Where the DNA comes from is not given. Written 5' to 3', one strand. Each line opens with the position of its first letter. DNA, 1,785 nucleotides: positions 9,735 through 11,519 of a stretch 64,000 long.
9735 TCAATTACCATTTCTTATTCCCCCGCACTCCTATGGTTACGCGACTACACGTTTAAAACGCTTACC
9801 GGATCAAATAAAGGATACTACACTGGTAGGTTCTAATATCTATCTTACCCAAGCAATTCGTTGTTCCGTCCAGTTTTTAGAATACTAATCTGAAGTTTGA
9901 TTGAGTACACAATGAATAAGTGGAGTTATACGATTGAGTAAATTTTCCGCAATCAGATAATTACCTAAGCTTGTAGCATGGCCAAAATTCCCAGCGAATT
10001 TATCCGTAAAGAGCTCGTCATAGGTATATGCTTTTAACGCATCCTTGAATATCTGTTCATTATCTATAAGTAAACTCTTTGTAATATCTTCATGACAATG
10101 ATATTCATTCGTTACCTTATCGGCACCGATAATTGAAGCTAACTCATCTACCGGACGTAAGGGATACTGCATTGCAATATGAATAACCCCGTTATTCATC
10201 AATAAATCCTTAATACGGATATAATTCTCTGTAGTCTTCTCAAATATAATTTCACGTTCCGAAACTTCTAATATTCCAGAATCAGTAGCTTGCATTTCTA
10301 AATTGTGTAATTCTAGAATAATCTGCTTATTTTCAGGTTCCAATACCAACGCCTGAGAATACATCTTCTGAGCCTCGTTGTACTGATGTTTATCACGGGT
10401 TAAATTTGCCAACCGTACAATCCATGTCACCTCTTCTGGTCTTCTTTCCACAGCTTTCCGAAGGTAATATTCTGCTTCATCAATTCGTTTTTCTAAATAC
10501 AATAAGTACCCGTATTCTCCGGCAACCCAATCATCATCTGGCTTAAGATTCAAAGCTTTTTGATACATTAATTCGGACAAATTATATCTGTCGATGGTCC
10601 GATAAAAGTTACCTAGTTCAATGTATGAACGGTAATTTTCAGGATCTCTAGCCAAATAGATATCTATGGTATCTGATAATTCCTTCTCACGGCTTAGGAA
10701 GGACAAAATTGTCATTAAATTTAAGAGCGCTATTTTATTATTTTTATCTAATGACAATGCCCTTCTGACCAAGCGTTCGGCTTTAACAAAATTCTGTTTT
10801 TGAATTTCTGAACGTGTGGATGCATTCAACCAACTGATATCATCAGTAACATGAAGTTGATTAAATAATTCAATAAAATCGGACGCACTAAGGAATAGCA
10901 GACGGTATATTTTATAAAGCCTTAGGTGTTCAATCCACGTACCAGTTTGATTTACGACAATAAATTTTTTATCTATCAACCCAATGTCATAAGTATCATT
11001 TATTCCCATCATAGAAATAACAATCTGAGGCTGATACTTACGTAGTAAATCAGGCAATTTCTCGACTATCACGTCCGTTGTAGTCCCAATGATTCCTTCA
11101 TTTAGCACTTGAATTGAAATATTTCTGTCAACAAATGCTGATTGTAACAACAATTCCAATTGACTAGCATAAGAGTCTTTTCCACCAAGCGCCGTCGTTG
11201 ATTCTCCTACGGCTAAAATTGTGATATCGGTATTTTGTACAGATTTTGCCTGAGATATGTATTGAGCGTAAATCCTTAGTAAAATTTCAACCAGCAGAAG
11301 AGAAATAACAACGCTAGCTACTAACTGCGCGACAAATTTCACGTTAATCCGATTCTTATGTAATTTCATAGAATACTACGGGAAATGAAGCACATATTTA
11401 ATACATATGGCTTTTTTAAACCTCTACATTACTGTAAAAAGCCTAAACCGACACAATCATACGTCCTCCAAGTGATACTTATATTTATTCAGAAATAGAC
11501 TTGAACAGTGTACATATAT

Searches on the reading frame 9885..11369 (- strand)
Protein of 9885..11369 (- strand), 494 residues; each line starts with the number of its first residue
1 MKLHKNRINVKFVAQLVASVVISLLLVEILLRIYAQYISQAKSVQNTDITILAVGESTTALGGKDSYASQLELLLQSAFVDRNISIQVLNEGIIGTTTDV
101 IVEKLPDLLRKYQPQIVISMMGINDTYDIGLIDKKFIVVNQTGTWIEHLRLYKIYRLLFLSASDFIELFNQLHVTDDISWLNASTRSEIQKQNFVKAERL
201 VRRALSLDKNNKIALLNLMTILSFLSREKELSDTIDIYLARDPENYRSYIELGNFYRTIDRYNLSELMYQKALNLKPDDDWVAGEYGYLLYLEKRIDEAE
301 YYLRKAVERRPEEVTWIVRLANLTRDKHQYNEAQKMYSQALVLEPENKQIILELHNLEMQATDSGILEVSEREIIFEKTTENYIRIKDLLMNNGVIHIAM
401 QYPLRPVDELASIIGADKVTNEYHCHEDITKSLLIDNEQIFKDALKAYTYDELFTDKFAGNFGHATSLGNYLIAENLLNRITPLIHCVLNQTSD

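Call 50: search_protein_families(library=pfam, proteins=[window:9885-11369:-], max_evalue=0.0001)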
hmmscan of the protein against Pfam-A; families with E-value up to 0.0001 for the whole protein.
window:9885-11369:- (494 aa): 12 families
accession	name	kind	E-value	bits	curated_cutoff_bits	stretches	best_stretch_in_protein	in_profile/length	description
PF14559.12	TPR_19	-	2.7e-10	40.8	25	0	268-312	13-57/68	Tetratricopeptide repeat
PF13428.12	TPR_14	-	7.6e-10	38.9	23.5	0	286-323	7-44/44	Tetratricopeptide repeat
PF07719.23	TPR_2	-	1.1e-09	38.1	27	0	286-312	7-33/34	Tetratricopeptide repeat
PF00515.34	TPR_1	-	1.1e-09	38.1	27.8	0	247-279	2-34/34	Tetratricopeptide repeat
PF13181.12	TPR_8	-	1e-08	35.1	25.7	0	246-279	1-34/34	Tetratricopeptide repeat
PF23914.1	TPR_CcmH_CycH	-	3.2e-08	34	42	1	239-348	43-155/158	Cytochrome c-type biogenesis protein H TPR domain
PF13431.12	TPR_17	-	4e-07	30.2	24.4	0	269-300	2-33/34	Tetratricopeptide repeat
PF13424.12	TPR_12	-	8.6e-07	29.5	30.1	0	248-311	5-76/77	Tetratricopeptide repeat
PF13472.12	Lipase_GDSL_2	-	1.4e-05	26.1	32.9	1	53-127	1-76/178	GDSL-like Lipase/Acylhydrolase family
PF00657.28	Lipase_GDSL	-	1.9e-05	25.4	23.6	1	51-128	1-91/208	GDSL-like Lipase/Acylhydrolase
PF13432.12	TPR_16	-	3e-05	24.8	32.7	0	270-312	21-63/65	Tetratricopeptide repeat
PF25182.1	NonGDSL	-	3.1e-05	23.8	80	1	41-127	19-108/220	Non-GDSL lipase-like family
